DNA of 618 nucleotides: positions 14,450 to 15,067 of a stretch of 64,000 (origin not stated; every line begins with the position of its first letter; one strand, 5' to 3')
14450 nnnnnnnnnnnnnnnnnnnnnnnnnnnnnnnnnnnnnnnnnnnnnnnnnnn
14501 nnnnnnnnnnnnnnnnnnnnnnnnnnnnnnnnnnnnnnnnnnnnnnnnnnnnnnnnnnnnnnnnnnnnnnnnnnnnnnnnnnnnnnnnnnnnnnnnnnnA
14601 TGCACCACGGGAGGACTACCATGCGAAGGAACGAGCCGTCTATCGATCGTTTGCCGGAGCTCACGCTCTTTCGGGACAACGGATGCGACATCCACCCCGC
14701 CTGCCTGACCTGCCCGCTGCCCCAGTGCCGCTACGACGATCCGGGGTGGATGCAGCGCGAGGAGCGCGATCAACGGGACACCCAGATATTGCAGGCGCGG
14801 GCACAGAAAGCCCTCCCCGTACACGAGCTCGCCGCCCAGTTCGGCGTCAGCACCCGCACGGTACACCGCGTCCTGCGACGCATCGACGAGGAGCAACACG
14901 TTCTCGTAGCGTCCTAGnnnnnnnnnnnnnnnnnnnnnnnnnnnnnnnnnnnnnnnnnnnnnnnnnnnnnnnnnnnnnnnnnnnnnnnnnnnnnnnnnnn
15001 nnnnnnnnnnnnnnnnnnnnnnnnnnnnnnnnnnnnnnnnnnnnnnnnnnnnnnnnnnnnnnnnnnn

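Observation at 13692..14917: Two-gene unit of unknown function behind a strong promoter with a perfect plus an imperfect GAAC-N4-GTTC LexA-type box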

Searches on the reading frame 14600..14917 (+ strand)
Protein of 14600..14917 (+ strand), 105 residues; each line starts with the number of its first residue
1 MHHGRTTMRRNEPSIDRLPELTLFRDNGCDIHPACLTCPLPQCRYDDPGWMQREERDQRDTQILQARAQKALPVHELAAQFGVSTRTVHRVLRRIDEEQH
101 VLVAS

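Call 6: search_protein_families(library=pfam, proteins=[window:14600-14917:+], max_evalue=1)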
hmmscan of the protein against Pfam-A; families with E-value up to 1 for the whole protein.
window:14600-14917:+ (105 aa): 29 families (the best 25 are shown)
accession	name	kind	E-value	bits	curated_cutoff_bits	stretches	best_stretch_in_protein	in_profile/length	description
PF13384.12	HTH_23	-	2.2e-06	27.8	24.6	1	62-96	9-42/50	Homeodomain-like domain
PF08279.18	HTH_11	-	6.4e-06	26.4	25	1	61-100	3-44/55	HTH domain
PF00392.27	GntR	-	1.1e-05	25.5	27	1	67-103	19-56/64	Bacterial regulatory proteins, gntR family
PF13542.12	HTH_Tnp_ISL3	-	3.6e-05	23.6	27.4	1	67-95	23-50/51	Helix-turn-helix domain of transposase family ISL3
PF04545.22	Sigma70_r4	-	9e-05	22.4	24.1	1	57-94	6-43/50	Sigma-70, region 4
PF25213.1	HVO_A0261_N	-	0.00085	19.6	35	1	61-100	14-53/86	HVO_A0261 N-terminal domain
PF08220.18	HTH_DeoR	-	0.00094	19.3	21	1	59-98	1-41/57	DeoR-like helix-turn-helix domain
PF13613.12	HTH_Tnp_4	-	0.001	19.1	27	1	75-95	23-43/53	Helix-turn-helix of DDE superfamily endonuclease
PF04967.18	HTH_10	-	0.0039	17.4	23.1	1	74-96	26-48/53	HTH DNA binding domain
PF08765.17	Mor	-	0.0065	16.9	24.9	1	55-99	57-99/107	Mor transcription activator family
PF13936.12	HTH_38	-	0.0079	16.4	27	1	65-94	14-43/44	Helix-turn-helix domain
PF13545.12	HTH_Crp_2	-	0.009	16.4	27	1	70-99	21-50/70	Crp-like helix-turn-helix domain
PF13404.12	HTH_AsnC-type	-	0.0093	16.2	27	1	71-94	17-40/42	AsnC-type helix-turn-helix domain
PF13518.12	HTH_28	-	0.0095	16.5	25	1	62-97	4-38/52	Helix-turn-helix domain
PF09339.16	HTH_IclR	-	0.0099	16.1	22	1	66-93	13-40/52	IclR helix-turn-helix domain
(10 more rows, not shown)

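Call 45: search_protein_families(library=phrogs, proteins=[window:14621-14917:+], max_evalue=0.01)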
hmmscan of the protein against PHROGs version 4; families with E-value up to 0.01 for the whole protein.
window:14621-14917:+ (98 aa): 5 families
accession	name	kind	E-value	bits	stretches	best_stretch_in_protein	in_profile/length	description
phrog_13105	-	unknown function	5.2e-06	27.2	1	50-92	4-47/239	-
phrog_836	-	transcription regulation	2.1e-05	25.6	1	48-91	81-123/133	late transcriptional activator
phrog_21603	-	unknown function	0.0013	19.3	1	61-90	3-32/77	-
phrog_532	-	transcription regulation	0.0014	19.8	1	48-92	79-121/132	late transcriptional activator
phrog_769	-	transcription regulation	0.0091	17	0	44-87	4-47/89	transcriptional repressor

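Call 48: find_homologous_proteins(query=window:14621-14917:+)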
Query window:14621-14917:+ (98 aa): 39 proteins with E <= 0.001 among 41 candidates.
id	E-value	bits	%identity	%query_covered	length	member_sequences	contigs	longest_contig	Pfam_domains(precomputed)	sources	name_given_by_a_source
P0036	2.1e-54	199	91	100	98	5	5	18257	PF13384.13,PF04545.23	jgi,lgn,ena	jgi:AraC-like DNA-binding protein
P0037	1.5e-43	165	73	100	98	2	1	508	-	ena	-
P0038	1.9e-43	164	73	100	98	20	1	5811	PF13613.13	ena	-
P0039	4.6e-42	160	73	100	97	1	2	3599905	PF13384.13,PF13542.13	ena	-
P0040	6.3e-42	159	71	100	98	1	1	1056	-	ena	-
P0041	2.3e-41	158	76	89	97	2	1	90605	PF13384.13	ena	-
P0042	2.1e-40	155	67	100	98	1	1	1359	-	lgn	-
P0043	4.1e-40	154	75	89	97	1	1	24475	-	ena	-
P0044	4.6e-40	153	69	100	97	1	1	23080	PF13542.13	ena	-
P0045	8.7e-40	153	68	100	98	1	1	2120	PF13384.13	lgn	-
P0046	9.3e-40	152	74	89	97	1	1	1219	PF13613.13,PF13384.13,PF13542.13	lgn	-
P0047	1.1e-39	152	67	99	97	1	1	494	PF13384.13,PF04545.23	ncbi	-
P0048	1.8e-39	152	69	100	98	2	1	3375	-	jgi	jgi:hypothetical protein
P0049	5.9e-39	150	72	89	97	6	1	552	-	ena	-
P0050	9.1e-39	149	69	100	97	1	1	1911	-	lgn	-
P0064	1.0e-33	133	64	89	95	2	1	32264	PF08279.19,PF13384.13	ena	-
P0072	3.5e-21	93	55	82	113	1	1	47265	PF13384.13,PF13551.13,PF02796.22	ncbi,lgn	-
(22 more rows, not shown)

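Call 49: find_encoding_contigs(protein=P0039, flank=8000, max_places=2)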
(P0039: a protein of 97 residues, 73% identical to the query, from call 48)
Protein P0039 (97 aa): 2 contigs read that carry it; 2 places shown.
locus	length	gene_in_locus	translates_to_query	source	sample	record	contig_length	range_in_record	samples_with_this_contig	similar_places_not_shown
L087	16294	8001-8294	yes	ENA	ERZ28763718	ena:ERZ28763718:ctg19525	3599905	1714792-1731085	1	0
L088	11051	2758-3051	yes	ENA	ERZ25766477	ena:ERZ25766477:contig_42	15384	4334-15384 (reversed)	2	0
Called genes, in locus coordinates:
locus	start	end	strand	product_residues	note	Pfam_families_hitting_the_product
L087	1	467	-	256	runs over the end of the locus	PF14114:DUF4286 (faint)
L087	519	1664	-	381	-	PF13452:FAS1_DH_region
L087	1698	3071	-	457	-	PF13336:AcetylCoA_hyd_C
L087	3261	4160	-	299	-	PF07136:DUF1385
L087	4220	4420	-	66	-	PF01197:Ribosomal_L31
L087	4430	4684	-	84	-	PF01016:Ribosomal_L27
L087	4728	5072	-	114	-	PF00829:Ribosomal_L21p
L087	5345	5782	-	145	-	PF22091:DUF6941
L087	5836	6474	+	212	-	PF01966:HD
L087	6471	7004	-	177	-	-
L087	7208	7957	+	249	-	-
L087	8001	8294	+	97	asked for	PF13384:HTH_23 (weak), PF13542:HTH_Tnp_ISL3 (weak)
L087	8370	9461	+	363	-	PF01180:DHO_dh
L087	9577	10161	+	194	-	PF07638:Sigma70_ECF, PF04542:Sigma70_r2, PF08281:Sigma70_r4_2, PF04545:Sigma70_r4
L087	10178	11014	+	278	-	PF13490:zf-HC2 (weak), PF10099:RskA_C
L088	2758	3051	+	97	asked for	PF13384:HTH_23 (weak), PF13542:HTH_Tnp_ISL3 (weak)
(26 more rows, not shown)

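Call 50: find_encoding_contigs(protein=P0041, flank=8000, max_places=2)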
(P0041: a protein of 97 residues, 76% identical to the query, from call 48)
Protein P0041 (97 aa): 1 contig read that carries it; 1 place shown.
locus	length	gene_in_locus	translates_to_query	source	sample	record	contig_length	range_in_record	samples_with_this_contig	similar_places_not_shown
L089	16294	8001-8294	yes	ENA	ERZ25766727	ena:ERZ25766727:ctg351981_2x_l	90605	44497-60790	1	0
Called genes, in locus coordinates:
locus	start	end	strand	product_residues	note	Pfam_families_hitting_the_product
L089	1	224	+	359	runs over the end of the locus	PF12698:ABC2_membrane_3, PF01061:ABC2_membrane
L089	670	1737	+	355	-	PF07995:GSDH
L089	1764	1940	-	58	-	-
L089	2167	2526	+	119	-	PF03551:PadR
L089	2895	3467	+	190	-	PF02566:OsmC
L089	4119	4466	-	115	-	PF02129:Peptidase_S15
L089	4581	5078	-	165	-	PF05163:DinB (weak), PF04978:MST, PF12867:DinB_2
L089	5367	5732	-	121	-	PF00903:Glyoxalase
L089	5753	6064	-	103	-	PF02627:CMD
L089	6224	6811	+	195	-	PF01966:HD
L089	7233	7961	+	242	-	-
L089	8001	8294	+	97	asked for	PF13384:HTH_23 (faint)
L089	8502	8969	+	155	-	PF01180:DHO_dh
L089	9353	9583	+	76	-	PF01180:DHO_dh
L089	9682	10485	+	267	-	PF00378:ECH_1, PF16113:ECH_2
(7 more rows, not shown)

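Call 61: search_protein_families(library=padloc, proteins=[window:14621-14917:+], max_evalue=0.1)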
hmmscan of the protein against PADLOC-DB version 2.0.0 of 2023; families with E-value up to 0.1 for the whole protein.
window:14621-14917:+ (98 aa): 6 families
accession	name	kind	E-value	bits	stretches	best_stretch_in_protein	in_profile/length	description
PDLC04133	mad1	-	0.00027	19.2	1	64-87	5-28/60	mads_1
PDLC01457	WYL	-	0.0006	17.5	1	54-88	7-42/229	"CAS-I,CAS-II,CAS-III,CAS-IV,CAS-V,CAS-VI; associated_signaling"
PDLC01044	Csa3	-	0.0023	15.8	1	45-94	130-179/194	Type I-A associated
PDLC01438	Csa3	-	0.0061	14.6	1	44-93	141-188/305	"CAS-I,CAS-II,CAS-III,CAS-IV,CAS-V,CAS-VI; associated_signaling"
PDLC01848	CARF3--CARF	-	0.0066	14.1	1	47-94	133-179/197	-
PDLC02196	IetA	-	0.028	11.8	1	45-88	328-371/374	-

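Call 69: predict_structure(alignment_id=A5)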
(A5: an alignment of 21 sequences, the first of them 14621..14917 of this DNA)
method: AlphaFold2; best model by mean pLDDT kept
length: 98 residues; sequences in the alignment: 21
mean_pLDDT: 65.5   pTM: 0.43
mean pLDDT of the five models: 65.5, 63.0, 61.7, 61.6, 60.7
residues with pLDDT >= 90: 0; 70-90: 43; 50-70: 38; < 50: 17
segments of 3 or more residues with pLDDT < 50: 1-3, 10-12, 14-17
pLDDT, mean of each block of 10 residues (from residue 1): 48 48 52 53 69 83 82 83 78 56
secondary structure, 60 per line:
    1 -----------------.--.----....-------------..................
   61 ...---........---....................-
elements in order: H26-29 H43-63 H67-74 H78-97

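Call 72: fold_search(model_id=the predicted structure, library=pdb)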
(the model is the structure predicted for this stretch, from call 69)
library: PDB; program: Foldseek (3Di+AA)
matches with E <= 10: 832; with E <= 0.001: 0
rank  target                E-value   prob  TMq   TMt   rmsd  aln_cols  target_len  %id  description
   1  4pcq_C                2.6e-01  0.99  0.39  0.27   2.5        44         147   27  Crystal Structure of MtbAldR (Rv2779c) (released 2015-05-06)
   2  7bhy_C                2.9e-01  0.99  0.42  0.71   2.3        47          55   23  DNA-binding domain of DeoR in complex with the DNA operator (released 2021-11-10)
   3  4pcq_A                3.1e-01  0.99  0.38  0.26   1.1        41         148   29  Crystal Structure of MtbAldR (Rv2779c) (released 2015-05-06)
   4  2cg4_A                3.6e-01  0.99  0.40  0.27   1.4        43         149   35  Structure of E.coli AsnC (released 2006-04-04)
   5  1i1g_A                3.8e-01  0.99  0.39  0.27   1.1        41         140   29  CRYSTAL STRUCTURE OF THE LRP-LIKE TRANSCRIPTIONAL REGULATOR FROM THE ARCHAEON PYROCOCCUS FURIOSUS (released 2002-02-06)
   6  7bhy_A                4.0e-01  0.99  0.45  0.73   1.8        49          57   22  DNA-binding domain of DeoR in complex with the DNA operator (released 2021-11-10)
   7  7bhy_B                4.0e-01  0.99  0.41  0.71   2.7        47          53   26  DNA-binding domain of DeoR in complex with the DNA operator (released 2021-11-10)
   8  3vep_D                4.0e-01  0.90  0.35  0.47   2.6        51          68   33  Crystal structure of SigD4 in complex with its negative regulator RsdA (released 2013-02-13)
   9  2cfx_A                4.3e-01  0.99  0.38  0.27   1.3        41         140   22  Structure of B.subtilis LrpC (released 2006-03-28)
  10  3vfz_B                4.9e-01  0.89  0.36  0.53   2.4        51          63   33  Crystal structure of -35 promoter binding domain of SigD of Mycobacterium tuberculosis (released 2013-02-13)
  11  2ia0_A                5.2e-01  0.98  0.39  0.25   2.3        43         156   26  Transcriptional Regulatory Protein PF0864 From Pyrococcus Furiosus a Member of the ASNC Family (PF0864) (released 2006-10-31)
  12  8q90_A                5.9e-01  0.98  0.39  0.26   1.1        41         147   27  Halophilic Lrp transcription factor (released 2024-01-31)
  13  3vep_H                6.3e-01  0.85  0.35  0.45   2.8        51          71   31  Crystal structure of SigD4 in complex with its negative regulator RsdA (released 2013-02-13)
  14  2p6t_F                6.7e-01  0.96  0.39  0.25   2.5        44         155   25  CRYSTAL STRUCTURE OF TRANSCRIPTIONAL REGULATOR NMB0573 and L-LEUCINE COMPLEX FROM NEISSERIA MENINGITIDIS (released 2007-04-03)
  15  8r7y_A                7.2e-01  0.97  0.41  0.14   2.1        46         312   24  Deoxyribonucleoside regulator DeoR in complex with the DNA operator (released 2024-06-19)
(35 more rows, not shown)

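Call 87: search_dna_similar(query=window:14621-14917:+, collection=phages, mode=protein, max_rows=10, max_evalue=0.01)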
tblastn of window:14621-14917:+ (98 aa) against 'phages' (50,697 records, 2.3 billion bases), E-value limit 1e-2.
No match.

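Call 88: find_encoding_contigs(protein=P0072, flank=8000, max_places=1)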
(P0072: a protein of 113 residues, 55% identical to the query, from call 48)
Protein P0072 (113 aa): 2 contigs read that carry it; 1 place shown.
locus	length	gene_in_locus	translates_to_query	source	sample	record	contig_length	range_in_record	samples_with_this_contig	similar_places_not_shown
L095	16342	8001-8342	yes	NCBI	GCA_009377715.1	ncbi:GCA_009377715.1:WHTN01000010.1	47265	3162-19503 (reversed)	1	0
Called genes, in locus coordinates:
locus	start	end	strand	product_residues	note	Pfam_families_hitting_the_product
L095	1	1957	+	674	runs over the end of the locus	PF22745:Nlig-Ia, PF01653:DNA_ligase_aden, PF03120:OB_DNA_ligase, PF03119:DNA_ligase_ZBD, PF12826:HHH_2, PF14520:HHH_5 (weak), PF00533:BRCT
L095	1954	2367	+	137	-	-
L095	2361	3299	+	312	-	PF01544:CorA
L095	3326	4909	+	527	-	PF01510:Amidase_2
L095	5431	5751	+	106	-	-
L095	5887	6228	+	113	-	-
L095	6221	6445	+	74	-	-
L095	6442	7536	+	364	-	-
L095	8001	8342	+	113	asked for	PF02796:HTH_7, PF13384:HTH_23, PF13551:HTH_29 (weak)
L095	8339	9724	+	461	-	PF05133:SPP1_portal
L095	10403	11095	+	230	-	PF03070:TENA_THI-4, PF14518:Haem_oxygenas_2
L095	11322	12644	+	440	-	PF13440:Polysacc_synt_3, PF03023:MurJ (weak)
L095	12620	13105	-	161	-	PF01180:DHO_dh, PF03060:NMO, PF00977:His_biosynth (weak)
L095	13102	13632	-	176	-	PF01180:DHO_dh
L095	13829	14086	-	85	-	-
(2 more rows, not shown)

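Call 89: find_encoding_contigs(protein=P0064, flank=6000, max_places=1)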
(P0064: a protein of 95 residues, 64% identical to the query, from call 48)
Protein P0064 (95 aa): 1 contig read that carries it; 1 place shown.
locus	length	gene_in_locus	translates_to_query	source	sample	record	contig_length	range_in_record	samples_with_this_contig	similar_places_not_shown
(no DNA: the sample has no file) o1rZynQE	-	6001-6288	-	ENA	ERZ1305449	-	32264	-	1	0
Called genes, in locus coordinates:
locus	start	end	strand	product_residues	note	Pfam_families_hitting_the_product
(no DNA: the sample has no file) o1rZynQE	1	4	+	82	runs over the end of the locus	-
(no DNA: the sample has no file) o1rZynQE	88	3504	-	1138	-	PF00133:tRNA-synt_1, PF09334:tRNA-synt_1g (weak), PF08264:Anticodon_1, PF19302:DUF5915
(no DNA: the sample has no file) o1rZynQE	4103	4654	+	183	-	-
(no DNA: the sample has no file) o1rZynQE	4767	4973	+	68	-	-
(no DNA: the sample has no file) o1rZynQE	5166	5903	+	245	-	-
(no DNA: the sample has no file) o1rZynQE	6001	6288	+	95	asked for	PF13384:HTH_23 (weak), PF08279:HTH_11 (weak)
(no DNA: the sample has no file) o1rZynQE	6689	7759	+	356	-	PF01180:DHO_dh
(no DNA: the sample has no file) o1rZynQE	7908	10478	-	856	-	PF02463:SMC_N, PF13476:AAA_23, PF13558:SbcC_Walker_B (weak)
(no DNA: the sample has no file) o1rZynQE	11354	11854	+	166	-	-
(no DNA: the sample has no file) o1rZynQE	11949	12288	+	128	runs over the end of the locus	-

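Call 93: search_solved_structures(query=A5, max_evalue=1)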
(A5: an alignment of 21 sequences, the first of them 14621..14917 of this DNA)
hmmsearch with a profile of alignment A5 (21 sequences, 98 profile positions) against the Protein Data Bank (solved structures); distinct sequences matched with E-value up to 1: 23.
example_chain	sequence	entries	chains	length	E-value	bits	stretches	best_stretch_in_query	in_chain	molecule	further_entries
2lvs_A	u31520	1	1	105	0.003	20.6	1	55-91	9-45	Putative uncharacterized protein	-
8jzt_A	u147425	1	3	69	0.045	16.8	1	51-91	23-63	RNA polymerase sigma factor SigF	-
7bhy_A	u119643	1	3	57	0.052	16.6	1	47-94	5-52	Deoxyribonucleoside regulator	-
5cy1_A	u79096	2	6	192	0.058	16.4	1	47-93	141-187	Transposon Tn3 resolvase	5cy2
1s7o_A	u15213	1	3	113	0.059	16.4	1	53-90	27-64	Hypothetical UPF0122 protein SPy1201/SpyM3_0842/SPs1042/spyM18_1152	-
2l0k_A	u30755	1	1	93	0.07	16.2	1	51-87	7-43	Stage III sporulation protein D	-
8x6g_H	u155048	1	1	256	0.074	16.1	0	51-93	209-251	RNA polymerase sigma factor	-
1rr7_A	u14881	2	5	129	0.1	15.6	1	52-90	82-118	Middle operon regulator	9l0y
8eov_A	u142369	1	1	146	0.23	14.5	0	40-88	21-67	C2HR1_4r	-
1res_A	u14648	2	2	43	0.28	14.2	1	51-88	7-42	GAMMA DELTA-RESOLVASE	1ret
2v57_A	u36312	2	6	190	0.33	14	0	42-87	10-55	TETR FAMILY TRANSCRIPTIONAL REPRESSOR LFRR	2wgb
8tac_A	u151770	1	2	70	0.33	14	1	53-84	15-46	DBP48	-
5tjj_A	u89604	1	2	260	0.38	13.8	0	55-91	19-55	Transcriptional regulator, IclR family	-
8a5r_AAA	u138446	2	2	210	0.38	13.8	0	38-83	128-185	Light-activated DNA-binding protein EL222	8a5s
2x48_A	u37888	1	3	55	0.46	13.6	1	56-86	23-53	CAG38821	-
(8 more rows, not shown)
